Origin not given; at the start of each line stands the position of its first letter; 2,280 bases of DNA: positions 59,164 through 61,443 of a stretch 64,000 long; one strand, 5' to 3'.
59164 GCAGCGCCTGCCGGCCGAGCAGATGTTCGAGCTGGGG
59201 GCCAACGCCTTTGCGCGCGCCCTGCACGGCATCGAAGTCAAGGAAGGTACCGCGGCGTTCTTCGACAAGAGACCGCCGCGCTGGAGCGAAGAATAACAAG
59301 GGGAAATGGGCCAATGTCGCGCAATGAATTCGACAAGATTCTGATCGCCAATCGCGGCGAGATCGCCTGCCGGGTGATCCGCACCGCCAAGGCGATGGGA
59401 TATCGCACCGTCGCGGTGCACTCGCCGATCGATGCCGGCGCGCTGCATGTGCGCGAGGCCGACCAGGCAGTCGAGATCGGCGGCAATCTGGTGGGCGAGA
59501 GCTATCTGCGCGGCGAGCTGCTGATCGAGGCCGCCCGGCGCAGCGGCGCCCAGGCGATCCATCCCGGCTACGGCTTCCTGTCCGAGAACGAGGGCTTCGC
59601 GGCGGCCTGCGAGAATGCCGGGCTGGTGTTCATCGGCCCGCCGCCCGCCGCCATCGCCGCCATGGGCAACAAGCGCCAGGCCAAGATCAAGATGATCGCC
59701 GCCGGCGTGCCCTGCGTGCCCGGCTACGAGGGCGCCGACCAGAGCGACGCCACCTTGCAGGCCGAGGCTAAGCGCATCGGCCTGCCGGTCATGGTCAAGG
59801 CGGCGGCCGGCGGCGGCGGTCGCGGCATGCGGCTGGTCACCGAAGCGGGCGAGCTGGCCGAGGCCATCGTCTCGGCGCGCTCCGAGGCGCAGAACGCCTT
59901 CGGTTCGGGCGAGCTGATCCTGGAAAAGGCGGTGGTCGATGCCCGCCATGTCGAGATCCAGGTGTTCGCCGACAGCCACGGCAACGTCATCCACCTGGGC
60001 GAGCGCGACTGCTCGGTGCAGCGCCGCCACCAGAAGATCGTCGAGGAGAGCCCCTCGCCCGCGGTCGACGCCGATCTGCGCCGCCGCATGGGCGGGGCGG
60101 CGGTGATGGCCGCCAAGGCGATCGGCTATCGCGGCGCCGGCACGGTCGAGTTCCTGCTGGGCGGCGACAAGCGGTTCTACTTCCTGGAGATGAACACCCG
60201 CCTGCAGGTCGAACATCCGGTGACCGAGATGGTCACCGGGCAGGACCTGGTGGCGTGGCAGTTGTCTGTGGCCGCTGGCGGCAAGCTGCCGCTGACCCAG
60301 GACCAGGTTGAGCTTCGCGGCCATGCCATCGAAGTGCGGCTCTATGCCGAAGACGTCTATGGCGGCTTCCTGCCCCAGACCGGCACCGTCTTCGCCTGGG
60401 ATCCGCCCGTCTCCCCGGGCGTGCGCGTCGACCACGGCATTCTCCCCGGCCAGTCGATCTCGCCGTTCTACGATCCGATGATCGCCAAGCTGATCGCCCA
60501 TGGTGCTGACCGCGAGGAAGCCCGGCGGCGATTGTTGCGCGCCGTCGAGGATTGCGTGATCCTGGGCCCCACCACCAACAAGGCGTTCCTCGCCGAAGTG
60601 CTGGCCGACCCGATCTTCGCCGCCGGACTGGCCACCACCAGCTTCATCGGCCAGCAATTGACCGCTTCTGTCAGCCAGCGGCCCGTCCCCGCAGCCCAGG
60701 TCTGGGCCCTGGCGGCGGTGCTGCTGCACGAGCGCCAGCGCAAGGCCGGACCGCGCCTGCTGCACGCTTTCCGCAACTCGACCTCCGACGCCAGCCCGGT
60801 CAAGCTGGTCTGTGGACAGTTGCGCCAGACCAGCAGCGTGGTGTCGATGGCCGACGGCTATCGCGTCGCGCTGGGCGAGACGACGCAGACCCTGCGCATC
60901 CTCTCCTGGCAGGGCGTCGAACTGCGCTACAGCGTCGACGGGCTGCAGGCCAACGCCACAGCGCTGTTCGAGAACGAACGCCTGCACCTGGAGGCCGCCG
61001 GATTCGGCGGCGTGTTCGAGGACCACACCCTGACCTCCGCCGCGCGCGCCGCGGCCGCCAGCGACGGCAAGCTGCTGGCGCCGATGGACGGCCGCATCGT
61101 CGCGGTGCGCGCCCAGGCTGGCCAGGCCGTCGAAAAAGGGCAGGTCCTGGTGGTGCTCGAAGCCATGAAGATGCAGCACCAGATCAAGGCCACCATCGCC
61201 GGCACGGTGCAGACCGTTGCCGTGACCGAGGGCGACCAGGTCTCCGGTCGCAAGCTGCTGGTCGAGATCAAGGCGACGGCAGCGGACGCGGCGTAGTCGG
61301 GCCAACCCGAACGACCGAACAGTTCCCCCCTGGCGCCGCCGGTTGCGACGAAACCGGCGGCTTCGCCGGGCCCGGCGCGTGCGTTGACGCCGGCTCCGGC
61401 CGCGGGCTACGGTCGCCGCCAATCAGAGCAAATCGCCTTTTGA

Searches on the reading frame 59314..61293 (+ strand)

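Call 77: search_protein_families(library=ncbifam, proteins=[window:59314-61293:+], max_evalue=1e-30)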
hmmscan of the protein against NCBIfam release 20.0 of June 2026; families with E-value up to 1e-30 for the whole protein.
window:59314-61293:+ (660 aa): 11 families
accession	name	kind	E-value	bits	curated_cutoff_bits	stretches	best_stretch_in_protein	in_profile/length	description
NF009554.0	PRK12999.1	equivalog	7.3e-179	597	965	1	4-453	3-462/1147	pyruvate carboxylase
NF006367.0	PRK08591.1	subfamily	6.8e-176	585.4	597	1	6-451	2-447/451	acetyl-CoA carboxylase biotin carboxylase subunit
TIGR00514.1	accC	equivalog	1.4e-168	561.4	626.5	1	6-449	2-445/449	acetyl-CoA carboxylase biotin carboxylase subunit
NF006406.0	PRK08654.1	equivalog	2.6e-166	554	739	1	6-454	2-451/499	acetyl-CoA carboxylase biotin carboxylase subunit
TIGR02712.1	urea_carbox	equivalog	8.7e-166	553.7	1303.85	1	6-447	1-441/1201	urea carboxylase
NF004085.0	PRK05586.1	equivalog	5.7e-156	519.9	723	1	6-450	2-446/448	acetyl-CoA carboxylase biotin carboxylase subunit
TIGR01235.1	pyruv_carbox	equivalog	7.3e-156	520.5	1114.45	1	8-447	1-450/1143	pyruvate carboxylase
NF009471.0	PRK12833.1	equivalog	8.5e-151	502.6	686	1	5-456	4-455/467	acetyl-CoA carboxylase biotin carboxylase subunit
NF005525.0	PRK07178.1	equivalog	4.9e-149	496.9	768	1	6-466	2-461/471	acetyl-CoA carboxylase biotin carboxylase subunit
NF006287.0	PRK08463.1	equivalog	4.5e-143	477.5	775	1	6-451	2-447/479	acetyl-CoA carboxylase subunit A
NF006286.0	PRK08462.1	equivalog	4.6e-142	474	740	1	4-447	2-443/445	acetyl-CoA carboxylase biotin carboxylase subunit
